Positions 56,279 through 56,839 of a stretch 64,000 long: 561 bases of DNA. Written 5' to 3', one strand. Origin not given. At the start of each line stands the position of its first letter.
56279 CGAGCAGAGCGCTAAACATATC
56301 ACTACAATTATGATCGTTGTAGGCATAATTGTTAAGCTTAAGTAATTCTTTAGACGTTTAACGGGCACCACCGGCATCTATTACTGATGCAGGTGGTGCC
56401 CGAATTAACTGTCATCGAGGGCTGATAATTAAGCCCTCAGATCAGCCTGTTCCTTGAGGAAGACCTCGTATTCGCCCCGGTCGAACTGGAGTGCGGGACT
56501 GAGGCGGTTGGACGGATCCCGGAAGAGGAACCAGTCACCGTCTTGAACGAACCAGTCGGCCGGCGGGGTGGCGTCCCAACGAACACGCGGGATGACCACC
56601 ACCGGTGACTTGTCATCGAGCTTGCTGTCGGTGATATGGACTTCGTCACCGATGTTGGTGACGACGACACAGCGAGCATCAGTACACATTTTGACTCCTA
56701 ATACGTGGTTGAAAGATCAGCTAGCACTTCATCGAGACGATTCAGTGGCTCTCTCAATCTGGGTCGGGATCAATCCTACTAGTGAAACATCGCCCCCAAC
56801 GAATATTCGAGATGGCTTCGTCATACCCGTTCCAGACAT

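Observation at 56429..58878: A radical-SAM/SPASM enzyme sits between two DUF397-like small-protein paralogs, next to a divergent XRE/DUF5753 regulator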

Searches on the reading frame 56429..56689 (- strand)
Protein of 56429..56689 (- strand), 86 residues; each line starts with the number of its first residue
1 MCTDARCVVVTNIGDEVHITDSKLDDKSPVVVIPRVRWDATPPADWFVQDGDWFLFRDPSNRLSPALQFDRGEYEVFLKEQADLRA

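Call 3: search_protein_families(library=pfam, proteins=[window:56429-56689:-], max_evalue=0.1)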
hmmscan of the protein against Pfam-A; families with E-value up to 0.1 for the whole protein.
window:56429-56689:- (86 aa): 1 family
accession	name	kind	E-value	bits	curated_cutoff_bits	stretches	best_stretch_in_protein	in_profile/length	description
PF04149.17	DUF397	-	7.6e-05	23.3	24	1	6-40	16-49/55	Domain of unknown function (DUF397)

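Call 4: search_protein_families(library=ncbifam, proteins=[window:56429-56689:-], max_evalue=0.1)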
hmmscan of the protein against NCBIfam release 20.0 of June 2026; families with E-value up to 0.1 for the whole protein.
window:56429-56689:- (86 aa): 0 families

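Call 22: find_homologous_proteins(query=window:56429-56689:-, max_evalue=0.001)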
Query window:56429-56689:- (86 aa): 3 proteins with E <= 0.001 among 3 candidates.
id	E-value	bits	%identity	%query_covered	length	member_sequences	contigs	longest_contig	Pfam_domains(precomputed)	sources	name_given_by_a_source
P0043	6.6e-49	181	94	100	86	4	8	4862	-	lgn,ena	-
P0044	2.5e-40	154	77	100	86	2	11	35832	PF04149.18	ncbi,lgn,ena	-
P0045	2.4e-34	135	69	100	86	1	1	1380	-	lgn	-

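Call 34: search_protein_representatives(alignment_id=A2)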
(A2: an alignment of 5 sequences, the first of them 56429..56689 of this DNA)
Query: 5 sequences, 86 profile positions. Proteins with E-value up to 0.001 (for the whole library): 10; up to 1e-10: 3; up to 1e-30: 1. The best 10 are listed.
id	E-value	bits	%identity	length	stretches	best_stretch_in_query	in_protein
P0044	6.2e-48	177.0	-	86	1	1-86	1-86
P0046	1.1e-18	83.3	-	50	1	41-85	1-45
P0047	2.3e-11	59.7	-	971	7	27-66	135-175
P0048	1.6e-05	41.0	-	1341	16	37-68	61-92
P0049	2.0e-04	37.5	-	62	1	2-44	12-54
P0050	2.5e-04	37.2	-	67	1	2-44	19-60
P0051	2.9e-04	37.0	-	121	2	2-40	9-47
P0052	3.1e-04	36.9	-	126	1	2-78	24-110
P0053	7.1e-04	35.8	-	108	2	5-41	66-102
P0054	9.3e-04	35.4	-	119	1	5-40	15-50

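Call 49: find_encoding_contigs(protein=P0045, flank=3000, max_places=4)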
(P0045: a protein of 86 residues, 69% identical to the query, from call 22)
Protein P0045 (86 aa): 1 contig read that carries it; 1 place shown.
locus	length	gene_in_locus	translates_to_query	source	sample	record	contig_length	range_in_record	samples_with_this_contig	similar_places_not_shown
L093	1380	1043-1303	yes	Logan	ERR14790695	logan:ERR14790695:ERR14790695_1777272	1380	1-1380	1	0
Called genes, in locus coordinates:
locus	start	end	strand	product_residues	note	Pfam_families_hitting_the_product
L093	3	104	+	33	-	?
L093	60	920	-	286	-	PF01381:HTH_3 (faint), PF12844:HTH_19 (weak), PF13560:HTH_31, PF19054:DUF5753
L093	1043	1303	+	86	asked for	-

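Call 53: predict_structure(alignment_id=A3)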
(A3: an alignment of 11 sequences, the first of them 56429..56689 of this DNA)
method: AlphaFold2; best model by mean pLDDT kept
length: 86 residues; sequences in the alignment: 11
mean_pLDDT: 83.1   pTM: 0.68
mean pLDDT of the five models: 83.1, 81.8, 79.9, 78.3, 72.6
residues with pLDDT >= 90: 16; 70-90: 63; 50-70: 6; < 50: 1
segments of 3 or more residues with pLDDT < 50: none
pLDDT, mean of each block of 10 residues (from residue 1): 62 90 78 90 90 87 84 87 80
secondary structure, 60 per line:
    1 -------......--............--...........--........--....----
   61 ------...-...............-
elements in order: E8-13 E16-21 H22-27 E30-34 H35-40 H43-46 E47-50 E53-56 E67-69 H71-85

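Call 62: search_protein_families(library=padloc, proteins=[window:56429-56689:-], max_evalue=0.01)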
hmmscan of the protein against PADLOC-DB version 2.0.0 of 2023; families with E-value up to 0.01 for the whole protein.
window:56429-56689:- (86 aa): 0 families
